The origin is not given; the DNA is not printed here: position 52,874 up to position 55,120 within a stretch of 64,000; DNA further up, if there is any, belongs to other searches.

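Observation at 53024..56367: Archaeal-type GatE-GatD amidotransferase pair in a Bacteroidota genome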

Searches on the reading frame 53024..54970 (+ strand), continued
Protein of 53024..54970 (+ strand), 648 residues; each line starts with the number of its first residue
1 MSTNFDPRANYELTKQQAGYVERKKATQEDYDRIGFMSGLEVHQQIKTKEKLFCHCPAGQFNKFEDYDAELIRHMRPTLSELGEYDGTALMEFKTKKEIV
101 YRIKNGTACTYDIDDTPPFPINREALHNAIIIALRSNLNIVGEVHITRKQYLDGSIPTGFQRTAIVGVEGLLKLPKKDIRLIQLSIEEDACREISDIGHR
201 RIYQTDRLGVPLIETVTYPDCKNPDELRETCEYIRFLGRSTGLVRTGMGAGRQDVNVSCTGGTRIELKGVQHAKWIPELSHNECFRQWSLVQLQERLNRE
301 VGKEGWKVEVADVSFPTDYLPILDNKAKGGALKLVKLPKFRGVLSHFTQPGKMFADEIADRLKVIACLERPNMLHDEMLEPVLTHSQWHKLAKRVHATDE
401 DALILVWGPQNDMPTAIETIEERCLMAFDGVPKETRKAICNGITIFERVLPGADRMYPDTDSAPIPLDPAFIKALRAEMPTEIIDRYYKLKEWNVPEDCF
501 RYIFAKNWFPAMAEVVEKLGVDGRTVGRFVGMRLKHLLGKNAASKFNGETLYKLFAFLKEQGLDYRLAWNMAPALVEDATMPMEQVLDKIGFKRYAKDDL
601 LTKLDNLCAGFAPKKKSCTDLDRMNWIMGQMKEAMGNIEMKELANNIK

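Call 28: find_homologous_proteins(query=A2, max_evalue=1e-30)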
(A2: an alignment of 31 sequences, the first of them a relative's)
Query A2 (31 sequences) (642 aa, profile of the alignment): 8000 proteins with E <= 1e-30 among 8000 candidates; the best 120 are listed.
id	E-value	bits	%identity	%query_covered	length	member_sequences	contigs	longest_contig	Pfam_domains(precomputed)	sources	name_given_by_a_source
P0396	8.9e-280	948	51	98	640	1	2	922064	PF02637.24,PF02934.21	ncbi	-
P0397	3.7e-279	946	48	97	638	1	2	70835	PF02637.24,PF02938.20,PF02934.21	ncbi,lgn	-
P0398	4.7e-279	946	48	98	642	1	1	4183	PF02637.24,PF02938.20,PF02934.21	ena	-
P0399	6.9e-279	945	50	98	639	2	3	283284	PF02637.24,PF02934.21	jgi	-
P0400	1.1e-278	944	48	98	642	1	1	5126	PF02637.24,PF02938.20,PF02934.21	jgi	-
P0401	7.5e-278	942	50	98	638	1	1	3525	PF02637.24,PF02938.20,PF02934.21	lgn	-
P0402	9.4e-278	941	49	98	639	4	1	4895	PF02637.24,PF02934.21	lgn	-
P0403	1.0e-277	941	49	99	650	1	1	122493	PF02637.24,PF02934.21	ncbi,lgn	-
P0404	1.2e-277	941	47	98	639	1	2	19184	PF02637.24,PF02938.20,PF02934.21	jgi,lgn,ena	-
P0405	1.5e-277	941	46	98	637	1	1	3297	PF02637.24,PF02934.21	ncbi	-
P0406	1.8e-277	941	48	98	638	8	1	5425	PF02637.24,PF02934.21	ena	-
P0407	4.0e-277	939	49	98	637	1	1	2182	PF02637.24,PF02934.21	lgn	-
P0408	5.4e-277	939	49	97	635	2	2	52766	PF02637.24,PF02934.21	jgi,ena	-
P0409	6.0e-277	939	47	97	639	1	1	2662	PF02637.24,PF02934.21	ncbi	-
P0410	7.7e-277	938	49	98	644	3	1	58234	PF02934.21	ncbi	-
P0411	8.6e-277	938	48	98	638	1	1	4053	PF02637.24,PF02934.21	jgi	jgi:glutamyl-tRNA(Gln) amidotransferase subunit E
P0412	1.3e-276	938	52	86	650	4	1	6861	PF02637.24,PF02934.21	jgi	-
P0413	1.4e-276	938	49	98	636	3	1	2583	PF02637.24,PF02934.21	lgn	-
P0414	1.5e-276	937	47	97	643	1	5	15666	PF02637.24,PF02934.21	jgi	jgi:glutamyl-tRNA(Gln) amidotransferase subunit E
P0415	1.5e-276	937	47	97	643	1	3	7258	PF02637.24,PF02934.21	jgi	jgi:glutamyl-tRNA(Gln) amidotransferase subunit E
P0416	3.4e-276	936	48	98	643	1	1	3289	PF02637.24,PF02934.21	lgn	-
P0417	3.6e-276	936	46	98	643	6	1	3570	PF02637.24,PF02938.20,PF02934.21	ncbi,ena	-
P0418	4.3e-276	936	47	97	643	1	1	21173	PF02637.24,PF02934.21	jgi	-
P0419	5.7e-276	936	48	98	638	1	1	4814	PF02637.24,PF02934.21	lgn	-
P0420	2.1e-275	934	48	99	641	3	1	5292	PF02637.24,PF02938.20,PF02934.21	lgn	-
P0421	2.1e-275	934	49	99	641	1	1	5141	PF02637.24,PF02934.21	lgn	-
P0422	3.0e-275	933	46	97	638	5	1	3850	PF02637.24,PF02938.20,PF02934.21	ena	-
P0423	3.3e-275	933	49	98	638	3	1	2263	PF02637.24,PF02934.21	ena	-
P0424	3.4e-275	933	49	98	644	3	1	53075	PF02637.24,PF02934.21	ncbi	-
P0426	4.0e-275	933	48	98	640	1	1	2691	PF02637.24,PF02934.21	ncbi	-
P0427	5.7e-275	932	48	96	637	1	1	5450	PF02637.24,PF02934.21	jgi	-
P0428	7.6e-275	932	48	98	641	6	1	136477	PF02637.24,PF02934.21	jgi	jgi:glutamyl-tRNA(Gln) amidotransferase subunit E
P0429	8.5e-275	932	47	98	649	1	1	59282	PF02637.24,PF02934.21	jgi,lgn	-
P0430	1.5e-274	931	47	97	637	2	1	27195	PF02637.24,PF02934.21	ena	-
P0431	1.6e-274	931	46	97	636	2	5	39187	PF02637.24,PF02934.21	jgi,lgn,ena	-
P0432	1.6e-274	931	47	97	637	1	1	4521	PF02637.24,PF02934.21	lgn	-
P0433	2.3e-274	930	48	97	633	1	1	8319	PF02637.24,PF02934.21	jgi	jgi:glutamyl-tRNA(Gln) amidotransferase subunit E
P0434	2.6e-274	930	47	97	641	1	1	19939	PF02637.24,PF02938.20,PF02934.21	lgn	-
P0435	3.4e-274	930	46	99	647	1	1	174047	PF02637.24,PF02934.21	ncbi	ncbi:MAG: Glu-tRNA(Gln) amidotransferase subunit GatE [Calditrichia bacterium]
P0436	3.4e-274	930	49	98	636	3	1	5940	PF02637.24,PF02934.21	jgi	-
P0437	5.0e-274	929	47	97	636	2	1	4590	PF02637.24,PF02934.21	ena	-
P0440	9.0e-274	928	47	98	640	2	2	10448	PF02637.24,PF02934.21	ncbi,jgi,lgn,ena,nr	ncbi:MAG TPA: Glu-tRNA(Gln) amidotransferase subunit GatE [bacterium]|nr:Glu-tRNA(Gln) amidotransfer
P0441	2.3e-273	927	47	97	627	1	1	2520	PF02637.24,PF02934.21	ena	-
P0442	2.5e-273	927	48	98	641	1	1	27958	PF02637.24,PF02934.21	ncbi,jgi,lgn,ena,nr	ncbi:glutamyl-tRNA(Gln) amidotransferase subunit E [candidate division KSB1 bacterium 4572_119]|nr:M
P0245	3.3e-273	926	45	98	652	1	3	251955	PF02934.21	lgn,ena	-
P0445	1.1e-272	925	49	98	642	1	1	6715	PF02637.24,PF02934.21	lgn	-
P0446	1.3e-272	924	49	97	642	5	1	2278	PF02637.24,PF02934.21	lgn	-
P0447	3.9e-272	923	48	98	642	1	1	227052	PF02637.24,PF02934.21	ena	-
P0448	4.6e-272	923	48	98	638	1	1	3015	PF02637.24,PF02934.21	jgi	jgi:glutamyl-tRNA(Gln) amidotransferase subunit E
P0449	5.2e-272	922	52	98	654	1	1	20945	PF02637.24,PF02934.21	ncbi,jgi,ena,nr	ncbi:MAG: Glu-tRNA(Gln) amidotransferase subunit GatE [Candidatus Krumholzibacteria bacterium]|nr:Gl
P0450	7.1e-272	922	48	97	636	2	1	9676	PF02637.24,PF02934.21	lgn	-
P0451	7.6e-272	922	47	99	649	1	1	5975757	PF02637.24,PF02934.21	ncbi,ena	-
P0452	8.5e-272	922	47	98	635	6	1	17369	PF02637.24,PF02938.20,PF02934.21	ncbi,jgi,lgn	jgi:glutamyl-tRNA(Gln) amidotransferase subunit E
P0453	9.1e-272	922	49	99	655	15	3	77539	PF02637.24,PF02934.21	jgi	jgi:glutamyl-tRNA(Gln) amidotransferase subunit E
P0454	9.6e-272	922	47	98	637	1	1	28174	PF02637.24,PF02938.20,PF02934.21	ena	-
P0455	1.3e-271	921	52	97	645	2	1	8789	PF02637.24,PF02934.21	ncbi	-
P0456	1.5e-271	921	47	98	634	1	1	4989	PF02637.24,PF02934.21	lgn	-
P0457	1.9e-271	921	45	98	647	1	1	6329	PF02637.24,PF02934.21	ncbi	-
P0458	1.9e-271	921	49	97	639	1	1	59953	PF02637.24,PF02934.21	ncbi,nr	ncbi:MAG: Glu-tRNA(Gln) amidotransferase subunit GatE [Clostridiales bacterium]|nr:Glu-tRNA(Gln) ami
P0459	2.9e-271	920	50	97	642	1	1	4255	PF02637.24,PF02934.21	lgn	-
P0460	3.1e-271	920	50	97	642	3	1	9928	PF02637.24,PF02934.21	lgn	-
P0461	3.4e-271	920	49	97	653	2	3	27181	PF02637.24,PF02934.21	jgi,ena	-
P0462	4.7e-271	919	49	98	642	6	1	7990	PF02637.24,PF02934.21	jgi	-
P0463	5.0e-271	919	51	98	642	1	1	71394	PF02637.24,PF02934.21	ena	-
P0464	5.3e-271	919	49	96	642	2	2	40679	PF02637.24,PF02934.21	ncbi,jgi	-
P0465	5.3e-271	919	48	98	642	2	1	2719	PF02637.24,PF02934.21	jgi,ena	-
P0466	6.2e-271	919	51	98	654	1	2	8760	PF02637.24,PF02934.21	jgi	jgi:glutamyl-tRNA(Gln) amidotransferase subunit E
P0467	6.5e-271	919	48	97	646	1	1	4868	PF02637.24,PF02934.21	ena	-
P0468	7.5e-271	919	50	97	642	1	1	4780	PF02637.24,PF02934.21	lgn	-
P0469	9.1e-271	918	46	100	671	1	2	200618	PF02637.24,PF02934.21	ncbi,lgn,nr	ncbi:MAG: Glu-tRNA(Gln) amidotransferase subunit GatE [Candidatus Latescibacteria bacterium]|nr:Glu-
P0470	9.2e-271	918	50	97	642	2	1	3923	PF02637.24,PF02938.20,PF02934.21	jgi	-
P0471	9.7e-271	918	50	98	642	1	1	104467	PF02637.24,PF02934.21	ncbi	-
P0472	1.1e-270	918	49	98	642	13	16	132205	PF02637.24,PF02934.21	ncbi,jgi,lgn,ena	ncbi:MAG: Glu-tRNA(Gln) amidotransferase subunit GatE [Candidatus Aminicenantales bacterium]|jgi:glu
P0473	1.1e-270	918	49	98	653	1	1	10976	PF02637.24,PF02934.21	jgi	-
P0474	1.1e-270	918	49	98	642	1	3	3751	PF02637.24,PF02934.21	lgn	-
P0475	1.2e-270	918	51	87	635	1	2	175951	PF02637.24,PF02934.21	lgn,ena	-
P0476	1.3e-270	918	51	98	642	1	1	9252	PF02637.24,PF02934.21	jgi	jgi:glutamyl-tRNA(Gln) amidotransferase subunit E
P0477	1.3e-270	918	50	98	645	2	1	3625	PF02637.24,PF02934.21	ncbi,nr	ncbi:MAG: Glu-tRNA(Gln) amidotransferase subunit GatE [Candidatus Aminicenantes bacterium]|nr:Glu-tR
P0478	1.4e-270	918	49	98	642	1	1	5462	PF02637.24,PF02934.21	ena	-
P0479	1.4e-270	918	48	98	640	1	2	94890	PF02637.24,PF02934.21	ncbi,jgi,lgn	-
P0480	1.5e-270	918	43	97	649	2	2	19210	PF02637.24,PF02938.20,PF02934.21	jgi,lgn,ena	-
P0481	1.7e-270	917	49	97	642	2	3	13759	PF02637.24,PF02934.21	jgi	jgi:glutamyl-tRNA(Gln) amidotransferase subunit E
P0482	1.9e-270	917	49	97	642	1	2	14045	PF02637.24,PF02934.21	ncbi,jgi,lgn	-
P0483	2.1e-270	917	51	88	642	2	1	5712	PF02637.24,PF02934.21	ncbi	-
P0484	2.1e-270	917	49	98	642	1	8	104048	PF02637.24,PF02934.21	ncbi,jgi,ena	-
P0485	2.4e-270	917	48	98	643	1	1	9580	PF02637.24,PF02934.21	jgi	jgi:glutamyl-tRNA(Gln) amidotransferase subunit E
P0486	2.5e-270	917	50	98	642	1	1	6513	PF02637.24,PF02934.21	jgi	-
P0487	2.6e-270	917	50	99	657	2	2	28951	PF02637.24,PF02938.20,PF02934.21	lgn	-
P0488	2.6e-270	917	50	97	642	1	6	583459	PF02637.24,PF02934.21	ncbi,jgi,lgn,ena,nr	ncbi:MAG TPA: Glu-tRNA(Gln) amidotransferase subunit GatE [Candidatus Aminicenantes bacterium]|nr:Gl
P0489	2.6e-270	917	48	98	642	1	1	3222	PF02637.24,PF02934.21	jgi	jgi:glutamyl-tRNA(Gln) amidotransferase subunit E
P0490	2.8e-270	917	49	98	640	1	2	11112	PF02637.24,PF02934.21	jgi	jgi:glutamyl-tRNA(Gln) amidotransferase subunit E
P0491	2.8e-270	917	51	97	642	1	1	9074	PF02637.24,PF02934.21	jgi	jgi:glutamyl-tRNA(Gln) amidotransferase subunit E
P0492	3.0e-270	917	45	98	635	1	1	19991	PF02637.24,PF02938.20,PF02934.21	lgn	-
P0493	3.1e-270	917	49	98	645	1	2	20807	PF02637.24,PF02934.21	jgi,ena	-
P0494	3.2e-270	917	49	98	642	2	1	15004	PF02637.24,PF02934.21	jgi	jgi:glutamyl-tRNA(Gln) amidotransferase subunit E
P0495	3.3e-270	916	49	98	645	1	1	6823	PF02637.24,PF02934.21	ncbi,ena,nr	ncbi:MAG TPA: Glu-tRNA(Gln) amidotransferase subunit GatE [Candidatus Desulfaltia sp.]|nr:Glu-tRNA(G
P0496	3.5e-270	916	50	98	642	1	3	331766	PF02637.24,PF02934.21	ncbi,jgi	jgi:glutamyl-tRNA(Gln) amidotransferase subunit E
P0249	3.8e-270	916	41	98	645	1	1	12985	PF02637.24,PF02934.21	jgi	jgi:glutamyl-tRNA(Gln) amidotransferase subunit E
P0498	4.8e-270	916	51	97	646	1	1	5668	PF02637.24,PF02938.20,PF02934.21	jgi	jgi:glutamyl-tRNA(Gln) amidotransferase subunit E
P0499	5.2e-270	916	50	95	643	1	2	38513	PF02637.24,PF02934.21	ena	-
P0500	6.3e-270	916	50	97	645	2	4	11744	PF02637.24,PF02934.21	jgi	jgi:glutamyl-tRNA(Gln) amidotransferase subunit E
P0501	6.6e-270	915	48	97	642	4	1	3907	PF02637.24,PF02934.21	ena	-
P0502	6.6e-270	915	48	97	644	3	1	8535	PF02637.24,PF02934.21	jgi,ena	-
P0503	7.0e-270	915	51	98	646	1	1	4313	PF02637.24,PF02934.21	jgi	jgi:glutamyl-tRNA(Gln) amidotransferase subunit E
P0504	7.0e-270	915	47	98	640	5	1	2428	PF02637.24,PF02938.20,PF02934.21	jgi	jgi:glutamyl-tRNA(Gln) amidotransferase subunit E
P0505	7.1e-270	915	50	98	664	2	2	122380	PF02637.24,PF02934.21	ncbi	-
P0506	7.1e-270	915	50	97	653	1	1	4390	PF02637.24,PF02934.21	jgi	jgi:glutamyl-tRNA(Gln) amidotransferase subunit E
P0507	7.1e-270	915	50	98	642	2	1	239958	PF02637.24,PF02934.21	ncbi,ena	-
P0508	7.2e-270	915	48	98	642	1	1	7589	PF02637.24,PF02934.21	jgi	jgi:glutamyl-tRNA(Gln) amidotransferase subunit E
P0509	7.2e-270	915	50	97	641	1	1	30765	PF02637.24,PF02934.21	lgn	-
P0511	7.4e-270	915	49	97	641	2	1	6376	PF02637.24,PF02934.21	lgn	-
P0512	8.0e-270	915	50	97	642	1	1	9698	PF02637.24,PF02934.21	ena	-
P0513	8.0e-270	915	46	98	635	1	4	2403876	PF02637.24,PF02938.20,PF02934.21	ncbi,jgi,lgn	-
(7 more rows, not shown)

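Call 40: find_encoding_contigs(protein=P0451, flank=10000, max_places=2)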
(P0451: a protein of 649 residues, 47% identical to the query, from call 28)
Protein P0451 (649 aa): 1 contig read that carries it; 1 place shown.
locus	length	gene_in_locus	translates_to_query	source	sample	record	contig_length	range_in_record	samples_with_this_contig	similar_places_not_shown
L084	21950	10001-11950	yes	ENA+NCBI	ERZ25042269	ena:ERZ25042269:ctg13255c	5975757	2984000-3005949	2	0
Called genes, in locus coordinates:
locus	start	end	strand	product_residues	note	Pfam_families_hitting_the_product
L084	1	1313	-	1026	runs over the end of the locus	PF07603:Lcl_C, PF01640:Peptidase_C10, PF13529:Peptidase_C39_2 (faint)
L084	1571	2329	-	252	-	PF13490:zf-HC2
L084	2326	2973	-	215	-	PF04542:Sigma70_r2, PF22029:PhyR_sigma2 (faint), PF04545:Sigma70_r4, PF08281:Sigma70_r4_2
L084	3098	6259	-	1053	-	PF00873:ACR_tran, PF03176:MMPL (weak)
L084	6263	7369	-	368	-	PF25917:BSH_RND, PF25973:BSH_CzcB, PF25885:HH_EMRA (weak), PF25876:HH_MFP_RND, PF25954:Beta-barrel_RND_2 (weak), PF25989:YknX_C, PF25967:RND-MFP_C (weak)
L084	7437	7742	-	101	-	PF21082:MS_channel_3rd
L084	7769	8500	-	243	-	PF00924:MS_channel_2nd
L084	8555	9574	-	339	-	PF03009:GDPD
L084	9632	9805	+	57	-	-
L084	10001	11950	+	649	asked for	PF02934:GatB_N, PF02637:GatB_Yqey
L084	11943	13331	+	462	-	PF18195:GatD_N, PF00710:Asparaginase, PF17763:Asparaginase_C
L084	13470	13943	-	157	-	PF00702:Hydrolase (faint)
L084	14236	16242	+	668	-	-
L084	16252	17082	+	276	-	PF00924:MS_channel_2nd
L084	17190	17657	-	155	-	PF10698:DUF2505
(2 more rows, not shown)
